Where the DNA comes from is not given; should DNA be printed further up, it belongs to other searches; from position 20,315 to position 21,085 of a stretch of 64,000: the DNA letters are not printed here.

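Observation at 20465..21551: Tandem Gre-factor paralogs; the first has Asn in place of catalytic Asp41 (possible anti-Gre / Gfh1-like regulator)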

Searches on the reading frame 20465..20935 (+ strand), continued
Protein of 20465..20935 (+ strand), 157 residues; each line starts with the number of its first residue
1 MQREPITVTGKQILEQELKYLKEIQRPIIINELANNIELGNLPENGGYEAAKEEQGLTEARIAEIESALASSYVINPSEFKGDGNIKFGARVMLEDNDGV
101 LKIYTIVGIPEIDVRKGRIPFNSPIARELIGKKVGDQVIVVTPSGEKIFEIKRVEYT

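Call 28: search_protein_families(library=ncbifam, proteins=[P0259, P0310, P0351, P0374, P0341, P0294], max_evalue=1e-10)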
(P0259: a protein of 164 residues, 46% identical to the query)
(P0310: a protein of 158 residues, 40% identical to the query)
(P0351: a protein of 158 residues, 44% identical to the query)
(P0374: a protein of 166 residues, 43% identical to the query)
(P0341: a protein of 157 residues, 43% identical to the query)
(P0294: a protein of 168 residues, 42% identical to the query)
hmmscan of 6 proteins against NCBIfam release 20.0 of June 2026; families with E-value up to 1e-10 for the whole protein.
P0259 (164 aa): 12 families
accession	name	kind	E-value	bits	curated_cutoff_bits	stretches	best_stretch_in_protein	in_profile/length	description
NF001261.0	PRK00226.1-2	equivalog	1.5e-59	200.4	167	1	1-158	1-157/157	transcription elongation factor GreA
NF001264.0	PRK00226.1-5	equivalog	9e-47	158.8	180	1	1-157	1-157/158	transcription elongation factor GreA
TIGR01462.1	greA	subfamily_domain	6.6e-44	149.6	139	1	5-156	1-151/151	transcription elongation factor GreA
NF001263.0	PRK00226.1-4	equivalog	1.4e-39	135.5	145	1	3-156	6-158/160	transcription elongation factor GreA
NF001260.0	PRK00226.1-1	equivalog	2.4e-32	111.8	234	1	2-156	4-157/160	transcription elongation factor GreA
NF002506.1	PRK01885.1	equivalog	1.9e-30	105.6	188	1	6-157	5-154/156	transcription elongation factor GreB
TIGR01461.1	greB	equivalog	1.9e-26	92.6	171.05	1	6-157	5-154/156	transcription elongation factor GreB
NF011309.0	PRK14720.1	equivalog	8.2e-23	80.4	714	1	41-156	786-901/906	transcription elongation factor GreA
NF004973.0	PRK06342.1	equivalog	1.6e-16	60.5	159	1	65-142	75-150/160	transcription elongation factor GreA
NF001262.0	PRK00226.1-3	equivalog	4.7e-15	55.7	161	1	6-149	9-152/165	transcription elongation factor GreA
NF004396.0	PRK05753.1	equivalog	9.1e-15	54.7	109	1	55-148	24-117/137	nucleoside diphosphate kinase regulator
NF004548.0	PRK05892.1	equivalog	9.5e-13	48.4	126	1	6-155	8-154/158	nucleoside diphosphate kinase regulator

P0310 (158 aa): 12 families
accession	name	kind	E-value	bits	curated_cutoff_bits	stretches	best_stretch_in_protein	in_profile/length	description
NF001264.0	PRK00226.1-5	equivalog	1.1e-54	184.5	180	1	4-157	4-157/158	transcription elongation factor GreA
NF001261.0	PRK00226.1-2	equivalog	1.9e-49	167.6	167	1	4-158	4-157/157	transcription elongation factor GreA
TIGR01462.1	greA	subfamily_domain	9.3e-44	149.1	139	1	6-155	2-150/151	transcription elongation factor GreA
NF001263.0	PRK00226.1-4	equivalog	9.2e-42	142.6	145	1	2-156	5-158/160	transcription elongation factor GreA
NF002506.1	PRK01885.1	equivalog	5.5e-33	113.9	188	1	4-158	3-155/156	transcription elongation factor GreB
NF001260.0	PRK00226.1-1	equivalog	8.5e-32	110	234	1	6-156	8-157/160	transcription elongation factor GreA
TIGR01461.1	greB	equivalog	2.7e-31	108.4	171.05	1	4-157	3-154/156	transcription elongation factor GreB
NF011309.0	PRK14720.1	equivalog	5.3e-23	81.1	714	1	12-155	758-900/906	transcription elongation factor GreA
NF001262.0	PRK00226.1-3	equivalog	2.4e-19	69.7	161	1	4-148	7-151/165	transcription elongation factor GreA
NF004973.0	PRK06342.1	equivalog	1.2e-14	54.3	159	1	32-141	49-149/160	transcription elongation factor GreA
NF004969.0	PRK06330.1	equivalog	4.5e-14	52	697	1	9-141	572-702/718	transcript cleavage factor/unknown domain fusion protein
NF004396.0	PRK05753.1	equivalog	1.6e-12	47.4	109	1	54-157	24-127/137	nucleoside diphosphate kinase regulator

P0351 (158 aa): 12 families
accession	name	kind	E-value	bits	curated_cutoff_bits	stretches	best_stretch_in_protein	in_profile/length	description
NF001261.0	PRK00226.1-2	equivalog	5.2e-50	169.4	167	1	3-157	3-156/157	transcription elongation factor GreA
NF001264.0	PRK00226.1-5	equivalog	1.9e-38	131.7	180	1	2-157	2-157/158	transcription elongation factor GreA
TIGR01462.1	greA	subfamily_domain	6.8e-38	130.1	139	1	5-155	1-150/151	transcription elongation factor GreA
NF001263.0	PRK00226.1-4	equivalog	1.3e-35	122.6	145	1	5-156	8-158/160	transcription elongation factor GreA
NF002506.1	PRK01885.1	equivalog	5.7e-29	100.8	188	1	6-157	5-154/156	transcription elongation factor GreB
NF001260.0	PRK00226.1-1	equivalog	4e-26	91.6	234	1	3-155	5-156/160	transcription elongation factor GreA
TIGR01461.1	greB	equivalog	1.3e-25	90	171.05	1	6-157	5-154/156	transcription elongation factor GreB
NF011309.0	PRK14720.1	equivalog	9.3e-19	67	714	1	43-155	788-900/906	transcription elongation factor GreA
NF004973.0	PRK06342.1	equivalog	1.8e-16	60.3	159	1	53-141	66-149/160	transcription elongation factor GreA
NF001262.0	PRK00226.1-3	equivalog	8e-13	48.4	161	1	6-148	9-151/165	transcription elongation factor GreA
NF004969.0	PRK06330.1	equivalog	4.4e-11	42.1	697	1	43-140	605-701/718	transcript cleavage factor/unknown domain fusion protein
NF004396.0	PRK05753.1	equivalog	8.1e-11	41.9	109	0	53-147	22-116/137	nucleoside diphosphate kinase regulator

P0374 (166 aa): 12 families
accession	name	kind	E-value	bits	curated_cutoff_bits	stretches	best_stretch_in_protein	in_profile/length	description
NF001261.0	PRK00226.1-2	equivalog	1.9e-56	190.3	167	1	1-157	1-156/157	transcription elongation factor GreA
NF001264.0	PRK00226.1-5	equivalog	1.6e-45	154.8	180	1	1-157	1-157/158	transcription elongation factor GreA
TIGR01462.1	greA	subfamily_domain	5.6e-42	143.4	139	1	5-155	1-150/151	transcription elongation factor GreA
NF001263.0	PRK00226.1-4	equivalog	1e-39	136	145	1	3-156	6-158/160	transcription elongation factor GreA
NF001260.0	PRK00226.1-1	equivalog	1.1e-31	109.7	234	1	2-155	4-156/160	transcription elongation factor GreA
NF002506.1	PRK01885.1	equivalog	1.7e-30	105.8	188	1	6-157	5-154/156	transcription elongation factor GreB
TIGR01461.1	greB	equivalog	4.2e-27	94.8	171.05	1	6-157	5-154/156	transcription elongation factor GreB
NF011309.0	PRK14720.1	equivalog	3e-23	81.9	714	1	11-156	757-901/906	transcription elongation factor GreA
NF004973.0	PRK06342.1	equivalog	2.2e-17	63.3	159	1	55-142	65-150/160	transcription elongation factor GreA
NF001262.0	PRK00226.1-3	equivalog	3.6e-15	56.1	161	1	7-148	10-151/165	transcription elongation factor GreA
NF004396.0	PRK05753.1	equivalog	1.3e-13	51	109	1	57-156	24-126/137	nucleoside diphosphate kinase regulator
NF004548.0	PRK05892.1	equivalog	8.2e-12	45.3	126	1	7-158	9-157/158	nucleoside diphosphate kinase regulator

P0341 (157 aa): 13 families
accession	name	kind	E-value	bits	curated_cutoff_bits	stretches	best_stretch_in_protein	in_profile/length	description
NF001261.0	PRK00226.1-2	equivalog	1.3e-53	181.1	167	1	1-155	1-156/157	transcription elongation factor GreA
NF001264.0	PRK00226.1-5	equivalog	4.2e-45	153.4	180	1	1-155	1-157/158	transcription elongation factor GreA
TIGR01462.1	greA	subfamily_domain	1.4e-42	145.3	139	1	5-154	1-151/151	transcription elongation factor GreA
NF001263.0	PRK00226.1-4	equivalog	3.1e-39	134.4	145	1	3-154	6-158/160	transcription elongation factor GreA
TIGR01461.1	greB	equivalog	3.8e-32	111.2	171.05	1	6-155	5-154/156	transcription elongation factor GreB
NF002506.1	PRK01885.1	equivalog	6.4e-32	110.4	188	1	6-156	5-155/156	transcription elongation factor GreB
NF001260.0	PRK00226.1-1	equivalog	1.5e-30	105.9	234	1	3-154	5-157/160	transcription elongation factor GreA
NF011309.0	PRK14720.1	equivalog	7.8e-23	80.5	714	1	7-154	753-901/906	transcription elongation factor GreA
NF004969.0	PRK06330.1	equivalog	1.8e-15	56.7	697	1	7-151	570-710/718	transcript cleavage factor/unknown domain fusion protein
NF001262.0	PRK00226.1-3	equivalog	2.1e-15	56.8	161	1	6-147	9-152/165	transcription elongation factor GreA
NF004396.0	PRK05753.1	equivalog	1.4e-12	47.6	109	1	58-151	28-123/137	nucleoside diphosphate kinase regulator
NF004973.0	PRK06342.1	equivalog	1.2e-11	44.6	159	1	52-140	63-150/160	transcription elongation factor GreA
NF004548.0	PRK05892.1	equivalog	3.5e-11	43.3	126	1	6-154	8-155/158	nucleoside diphosphate kinase regulator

P0294 (168 aa): 11 families
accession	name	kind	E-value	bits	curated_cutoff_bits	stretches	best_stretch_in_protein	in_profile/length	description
NF001261.0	PRK00226.1-2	equivalog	3.4e-49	166.8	167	1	15-168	3-156/157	transcription elongation factor GreA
NF001264.0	PRK00226.1-5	equivalog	3.3e-44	150.4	180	1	13-168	1-157/158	transcription elongation factor GreA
TIGR01462.1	greA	subfamily_domain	8.1e-40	136.4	139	1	17-166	1-150/151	transcription elongation factor GreA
NF001263.0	PRK00226.1-4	equivalog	1.7e-37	128.8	145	1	15-166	6-157/160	transcription elongation factor GreA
NF002506.1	PRK01885.1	equivalog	1.1e-29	103.1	188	1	18-168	5-154/156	transcription elongation factor GreB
NF001260.0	PRK00226.1-1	equivalog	1.7e-29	102.5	234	1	16-164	6-152/160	transcription elongation factor GreA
TIGR01461.1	greB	equivalog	9.2e-28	96.9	171.05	1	18-168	5-154/156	transcription elongation factor GreB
NF011309.0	PRK14720.1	equivalog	7.5e-25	87.2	714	1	16-166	750-900/906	transcription elongation factor GreA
NF004969.0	PRK06330.1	equivalog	7.9e-15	54.5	697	1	15-164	566-710/718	transcript cleavage factor/unknown domain fusion protein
NF004973.0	PRK06342.1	equivalog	2.7e-13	49.9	159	1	83-147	82-144/160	transcription elongation factor GreA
NF001262.0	PRK00226.1-3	equivalog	7.3e-12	45.3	161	1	18-159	9-151/165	transcription elongation factor GreA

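Call 33: find_related_loci(query=A1, collection=metagenome_contigs, flank=5000)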
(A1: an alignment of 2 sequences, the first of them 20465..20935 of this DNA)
Query A1 (157 aa) in metagenome_contigs; peptide patterns used: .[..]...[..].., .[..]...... (x = any residue, [..] = any of these).
600 stretches matched a pattern (row limit reached: there are more); 12 encode a relative of the query (tblastn E <= 1e-3); 12 distinct loci.
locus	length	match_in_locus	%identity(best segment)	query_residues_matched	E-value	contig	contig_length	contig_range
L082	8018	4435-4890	46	5-156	6e-37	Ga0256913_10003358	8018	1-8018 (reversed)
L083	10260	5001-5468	47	1-156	5e-35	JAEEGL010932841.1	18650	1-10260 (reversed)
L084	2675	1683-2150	48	1-156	7e-35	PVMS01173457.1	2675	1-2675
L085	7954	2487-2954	48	1-156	2e-34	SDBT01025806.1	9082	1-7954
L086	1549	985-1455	43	1-156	6e-35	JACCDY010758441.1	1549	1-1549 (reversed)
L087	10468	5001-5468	44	1-156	4e-31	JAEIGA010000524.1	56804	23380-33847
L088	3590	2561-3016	36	1-151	6e-24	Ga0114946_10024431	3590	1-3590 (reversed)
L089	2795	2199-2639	39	6-154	4e-22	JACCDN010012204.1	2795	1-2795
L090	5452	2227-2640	39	6-145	1e-19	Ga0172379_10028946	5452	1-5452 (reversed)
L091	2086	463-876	39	6-145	3e-18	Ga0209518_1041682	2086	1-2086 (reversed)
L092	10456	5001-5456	38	1-152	9e-16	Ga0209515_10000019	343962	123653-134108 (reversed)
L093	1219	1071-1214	46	1-48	1e-6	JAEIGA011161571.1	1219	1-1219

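Call 47: list_cluster_members(proteins=[P0259, P0310, P0341, P0294, P0323, P0087, P0351, P0374, P0369, P0378])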
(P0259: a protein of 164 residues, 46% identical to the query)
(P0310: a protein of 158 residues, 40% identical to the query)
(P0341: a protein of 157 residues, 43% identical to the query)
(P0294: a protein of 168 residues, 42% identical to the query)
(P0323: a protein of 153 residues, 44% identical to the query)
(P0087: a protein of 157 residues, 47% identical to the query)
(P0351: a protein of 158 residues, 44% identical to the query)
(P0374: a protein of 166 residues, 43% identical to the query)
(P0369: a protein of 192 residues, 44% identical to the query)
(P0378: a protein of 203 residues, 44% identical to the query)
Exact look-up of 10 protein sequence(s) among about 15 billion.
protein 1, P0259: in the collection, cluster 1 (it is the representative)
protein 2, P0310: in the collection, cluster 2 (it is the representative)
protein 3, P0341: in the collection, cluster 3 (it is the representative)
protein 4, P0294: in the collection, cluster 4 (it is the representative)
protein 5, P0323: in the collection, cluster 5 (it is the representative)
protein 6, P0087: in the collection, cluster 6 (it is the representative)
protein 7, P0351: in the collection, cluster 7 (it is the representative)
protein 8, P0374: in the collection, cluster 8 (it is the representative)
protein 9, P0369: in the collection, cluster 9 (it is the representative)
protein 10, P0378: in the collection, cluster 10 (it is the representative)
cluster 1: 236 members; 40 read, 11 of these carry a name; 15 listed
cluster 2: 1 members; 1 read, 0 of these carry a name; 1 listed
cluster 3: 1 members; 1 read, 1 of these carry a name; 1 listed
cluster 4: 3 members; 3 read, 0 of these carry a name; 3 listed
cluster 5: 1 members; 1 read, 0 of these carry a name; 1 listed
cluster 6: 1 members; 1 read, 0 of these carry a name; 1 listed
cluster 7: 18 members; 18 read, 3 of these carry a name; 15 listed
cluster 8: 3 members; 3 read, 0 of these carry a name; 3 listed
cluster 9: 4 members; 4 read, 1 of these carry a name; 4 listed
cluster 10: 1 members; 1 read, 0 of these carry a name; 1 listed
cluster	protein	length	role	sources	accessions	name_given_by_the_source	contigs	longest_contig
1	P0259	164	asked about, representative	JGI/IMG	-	transcription elongation factor GreA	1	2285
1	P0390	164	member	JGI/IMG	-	transcription elongation factor GreA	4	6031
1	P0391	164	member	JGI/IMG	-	transcription elongation factor GreA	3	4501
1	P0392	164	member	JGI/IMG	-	transcription elongation factor GreA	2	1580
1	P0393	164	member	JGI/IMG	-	transcription elongation factor GreA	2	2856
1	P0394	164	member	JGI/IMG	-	transcription elongation factor GreA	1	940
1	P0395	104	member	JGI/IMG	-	transcription elongation factor GreA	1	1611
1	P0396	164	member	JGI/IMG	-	transcription elongation factor GreA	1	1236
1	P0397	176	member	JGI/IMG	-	transcription elongation factor GreA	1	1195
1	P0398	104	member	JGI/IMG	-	transcription elongation factor GreA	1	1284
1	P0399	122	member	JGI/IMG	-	transcription elongation factor GreA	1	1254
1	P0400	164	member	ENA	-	-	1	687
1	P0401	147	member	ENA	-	-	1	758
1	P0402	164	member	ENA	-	-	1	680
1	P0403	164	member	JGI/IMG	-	-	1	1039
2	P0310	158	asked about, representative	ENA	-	-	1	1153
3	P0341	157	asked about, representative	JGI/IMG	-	transcription elongation factor GreA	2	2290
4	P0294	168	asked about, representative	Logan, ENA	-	-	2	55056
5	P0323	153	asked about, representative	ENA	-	-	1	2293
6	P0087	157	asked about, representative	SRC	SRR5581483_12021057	-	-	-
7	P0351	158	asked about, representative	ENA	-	-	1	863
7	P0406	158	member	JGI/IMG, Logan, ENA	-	transcription elongation factor GreA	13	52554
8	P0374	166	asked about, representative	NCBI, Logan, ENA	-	-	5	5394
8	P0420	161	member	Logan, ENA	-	-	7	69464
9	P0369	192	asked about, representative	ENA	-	-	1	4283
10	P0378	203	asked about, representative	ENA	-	-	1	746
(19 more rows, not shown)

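Call 49: find_encoding_contigs(protein=P0406, flank=10000, max_places=3)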
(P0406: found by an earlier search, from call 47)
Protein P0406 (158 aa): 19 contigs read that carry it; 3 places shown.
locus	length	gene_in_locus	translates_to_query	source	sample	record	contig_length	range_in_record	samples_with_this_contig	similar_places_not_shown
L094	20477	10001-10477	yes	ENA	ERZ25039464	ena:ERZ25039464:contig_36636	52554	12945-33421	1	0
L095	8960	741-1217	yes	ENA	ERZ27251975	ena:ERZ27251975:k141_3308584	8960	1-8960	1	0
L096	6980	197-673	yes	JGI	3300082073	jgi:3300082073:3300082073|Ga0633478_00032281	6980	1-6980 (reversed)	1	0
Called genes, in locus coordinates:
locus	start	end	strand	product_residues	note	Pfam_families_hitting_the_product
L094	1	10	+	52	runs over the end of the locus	PF21834:DUF6894 (weak)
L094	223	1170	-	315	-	PF00561:Abhydrolase_1, PF12146:Hydrolase_4, PF12697:Abhydrolase_6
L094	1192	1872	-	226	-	-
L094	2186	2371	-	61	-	-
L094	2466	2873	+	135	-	-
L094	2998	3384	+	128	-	-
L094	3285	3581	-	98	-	-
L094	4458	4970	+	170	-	-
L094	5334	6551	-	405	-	PF07690:MFS_1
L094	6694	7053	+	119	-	-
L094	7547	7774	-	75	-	-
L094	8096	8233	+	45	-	-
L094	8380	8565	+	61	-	-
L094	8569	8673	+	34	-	-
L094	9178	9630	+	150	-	PF00011:HSP20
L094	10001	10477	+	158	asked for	PF03449:GreA_GreB_N, PF01272:GreA_GreB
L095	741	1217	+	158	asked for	PF03449:GreA_GreB_N, PF01272:GreA_GreB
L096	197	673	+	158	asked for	PF03449:GreA_GreB_N, PF01272:GreA_GreB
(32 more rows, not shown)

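Call 50: find_encoding_contigs(protein=P0420, flank=10000, max_places=3)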
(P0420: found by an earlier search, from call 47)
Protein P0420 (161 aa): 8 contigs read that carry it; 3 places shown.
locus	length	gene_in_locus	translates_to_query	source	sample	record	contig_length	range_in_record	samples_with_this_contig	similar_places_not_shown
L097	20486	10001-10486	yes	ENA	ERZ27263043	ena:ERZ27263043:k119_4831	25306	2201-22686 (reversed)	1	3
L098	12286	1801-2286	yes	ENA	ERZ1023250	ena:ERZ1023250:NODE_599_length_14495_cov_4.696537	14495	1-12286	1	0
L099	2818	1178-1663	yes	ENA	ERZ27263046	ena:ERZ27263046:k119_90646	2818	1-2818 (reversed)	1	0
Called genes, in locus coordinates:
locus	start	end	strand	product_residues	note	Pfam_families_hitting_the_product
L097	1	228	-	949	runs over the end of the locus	?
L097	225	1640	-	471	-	PF00817:IMS, PF11799:IMS_C (faint), PF20114:DUF6504 (weak)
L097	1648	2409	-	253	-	-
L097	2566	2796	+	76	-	-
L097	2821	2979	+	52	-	-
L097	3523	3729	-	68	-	-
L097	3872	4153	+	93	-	PF04679:DNA_ligase_A_C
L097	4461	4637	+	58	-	-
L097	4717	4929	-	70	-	-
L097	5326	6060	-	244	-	PF13545:HTH_Crp_2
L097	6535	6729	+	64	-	-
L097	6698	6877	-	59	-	-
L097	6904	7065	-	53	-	-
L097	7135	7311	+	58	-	-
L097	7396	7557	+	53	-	-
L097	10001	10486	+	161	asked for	PF03449:GreA_GreB_N, PF01272:GreA_GreB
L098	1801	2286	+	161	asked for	PF03449:GreA_GreB_N, PF01272:GreA_GreB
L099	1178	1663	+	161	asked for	PF03449:GreA_GreB_N, PF01272:GreA_GreB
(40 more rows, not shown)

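Call 52: predict_structure(alignment_id=A2)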
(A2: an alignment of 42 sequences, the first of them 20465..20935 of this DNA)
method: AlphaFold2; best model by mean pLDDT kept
length: 157 residues; sequences in the alignment: 42
mean_pLDDT: 88.1   pTM: 0.72
mean pLDDT of the five models: 88.1, 84.7, 80.0, 79.4, 68.0
residues with pLDDT >= 90: 74; 70-90: 77; 50-70: 5; < 50: 1
segments of 3 or more residues with pLDDT < 50: none
pLDDT, mean of each block of 10 residues (from residue 1): 80 94 94 87 76 93 93 85 84 91 90 89 89 91 86 87
secondary structure, 60 per line:
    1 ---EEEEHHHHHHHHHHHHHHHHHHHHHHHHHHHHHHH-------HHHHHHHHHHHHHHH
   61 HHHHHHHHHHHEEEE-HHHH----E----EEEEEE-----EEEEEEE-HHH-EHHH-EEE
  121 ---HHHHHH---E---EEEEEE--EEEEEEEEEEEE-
elements in order: E4-7 H8-38 H46-71 E72-75 H77-80 E90-95 E101-107 E118-120 H124-129 E137-142 E145-156

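Call 55: fold_search(model_id=the predicted structure, library=pdb)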
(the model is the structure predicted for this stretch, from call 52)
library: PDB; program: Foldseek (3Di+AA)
matches with E <= 10: 565; with E <= 0.001: 14
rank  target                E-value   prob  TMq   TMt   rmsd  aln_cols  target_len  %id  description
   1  9a7t_B                3.3e-17  1.00  0.90  0.90   1.7       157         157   37  Integrative model of RPOB-GREA by crosslinking MS and deep learning (released 2024-09-18)
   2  2p4v_A                1.6e-15  1.00  0.84  0.84   2.9       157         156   33  Crystal structure of the transcript cleavage factor, GreB at 2.6A resolution (released 2008-01-22)
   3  1grj                  5.0e-15  1.00  0.90  0.93   1.5       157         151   40  GREA TRANSCRIPT CLEAVAGE FACTOR FROM ESCHERICHIA COLI (released 1995-07-10)
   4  3aoi_X                9.9e-13  1.00  0.84  0.86   2.2       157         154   27  RNA polymerase-Gfh1 complex (Crystal type 2) (released 2010-12-08)
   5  3aoh_X                2.9e-12  1.00  0.83  0.85   2.2       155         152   28  RNA polymerase-Gfh1 complex (Crystal type 1) (released 2010-12-08)
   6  2f23_A                5.3e-12  1.00  0.45  0.45  13.1       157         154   28  Crystal structure of GreA factor homolog 1 (Gfh1) protein of Thermus thermophilus (released 2006-05-30)
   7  2eul_A                2.5e-11  1.00  0.46  0.46  13.6       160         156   29  Structure of the transcription factor Gfh1. (released 2005-11-15)
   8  4wqt_X                7.7e-11  1.00  0.84  0.85   2.1       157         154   28  Thermus thermophilus RNA polymerase complexed with an RNA cleavage stimulating factor (a GreA/Gfh1 chimeric protein) (released 2015-02-18)
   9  2etn_A                7.7e-11  1.00  0.44  0.45  13.7       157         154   28  Crystal structure of Thermus aquaticus Gfh1 (released 2006-02-14)
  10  2etn_B                1.5e-10  1.00  0.45  0.46  13.6       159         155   28  Crystal structure of Thermus aquaticus Gfh1 (released 2006-02-14)
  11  2pn0_C                8.2e-07  1.00  0.45  0.56   8.0       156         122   18  Prokaryotic transcription elongation factor GreA/GreB from Nitrosomonas europaea (released 2007-05-22)
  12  3bmb_A                8.7e-07  1.00  0.41  0.47  10.6       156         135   15  Crystal structure of a new RNA polymerase interacting protein (released 2008-10-28)
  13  2pn0_D                2.1e-06  1.00  0.44  0.56   8.8       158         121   17  Prokaryotic transcription elongation factor GreA/GreB from Nitrosomonas europaea (released 2007-05-22)
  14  2pn0_A                2.5e-06  1.00  0.45  0.56  11.1       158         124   18  Prokaryotic transcription elongation factor GreA/GreB from Nitrosomonas europaea (released 2007-05-22)
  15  6zca_H                4.1e-03  0.99  0.46  0.13   7.5       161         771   10  Structure of the B. subtilis RNA POLYMERASE in complex with HelD (monomer) (released 2020-10-14)
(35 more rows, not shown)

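Call 65: find_encoding_contigs(protein=P0294, flank=6000, max_places=2)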
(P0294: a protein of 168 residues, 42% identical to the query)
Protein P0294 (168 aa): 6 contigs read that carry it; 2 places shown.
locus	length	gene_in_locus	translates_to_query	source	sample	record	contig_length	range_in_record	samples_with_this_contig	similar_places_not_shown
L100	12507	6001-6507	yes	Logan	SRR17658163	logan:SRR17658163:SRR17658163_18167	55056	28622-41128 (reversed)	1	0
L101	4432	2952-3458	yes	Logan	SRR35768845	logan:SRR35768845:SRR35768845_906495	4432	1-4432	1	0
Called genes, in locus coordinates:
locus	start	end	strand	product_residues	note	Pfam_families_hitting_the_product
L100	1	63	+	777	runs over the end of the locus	-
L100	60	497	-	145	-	-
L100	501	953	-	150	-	PF13356:Arm-DNA-bind_3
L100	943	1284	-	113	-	-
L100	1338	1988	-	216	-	-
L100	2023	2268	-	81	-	-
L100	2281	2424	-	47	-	-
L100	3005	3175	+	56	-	-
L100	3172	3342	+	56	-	-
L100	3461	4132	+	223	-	PF04404:ERF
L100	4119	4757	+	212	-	PF12796:Ank_2, PF13637:Ank_4, PF13857:Ank_5, PF00023:Ank, PF13606:Ank_3, PF13637:Ank_4 (weak), PF12796:Ank_2, PF13637:Ank_4, +2 more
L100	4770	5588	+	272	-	PF00023:Ank (faint), PF12796:Ank_2, PF13606:Ank_3 (faint), PF13637:Ank_4 (weak), PF12796:Ank_2 (weak), PF13637:Ank_4 (weak), PF13857:Ank_5 (weak)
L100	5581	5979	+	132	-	PF13356:Arm-DNA-bind_3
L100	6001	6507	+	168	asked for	PF03449:GreA_GreB_N, PF01272:GreA_GreB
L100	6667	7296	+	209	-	-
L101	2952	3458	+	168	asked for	PF03449:GreA_GreB_N, PF01272:GreA_GreB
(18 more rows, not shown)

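Call 66: find_encoding_contigs(protein=P0341, flank=6000, max_places=2)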
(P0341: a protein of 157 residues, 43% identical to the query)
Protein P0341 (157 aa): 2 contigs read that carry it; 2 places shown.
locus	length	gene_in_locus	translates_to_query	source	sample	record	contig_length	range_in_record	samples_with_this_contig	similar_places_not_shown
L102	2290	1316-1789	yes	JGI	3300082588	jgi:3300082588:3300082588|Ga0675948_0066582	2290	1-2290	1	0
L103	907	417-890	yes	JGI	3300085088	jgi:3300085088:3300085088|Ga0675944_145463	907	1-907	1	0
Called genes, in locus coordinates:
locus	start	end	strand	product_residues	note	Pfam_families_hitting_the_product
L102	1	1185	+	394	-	?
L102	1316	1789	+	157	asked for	PF03449:GreA_GreB_N, PF01272:GreA_GreB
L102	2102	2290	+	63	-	?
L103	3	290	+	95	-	?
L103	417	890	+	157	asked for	PF03449:GreA_GreB_N, PF01272:GreA_GreB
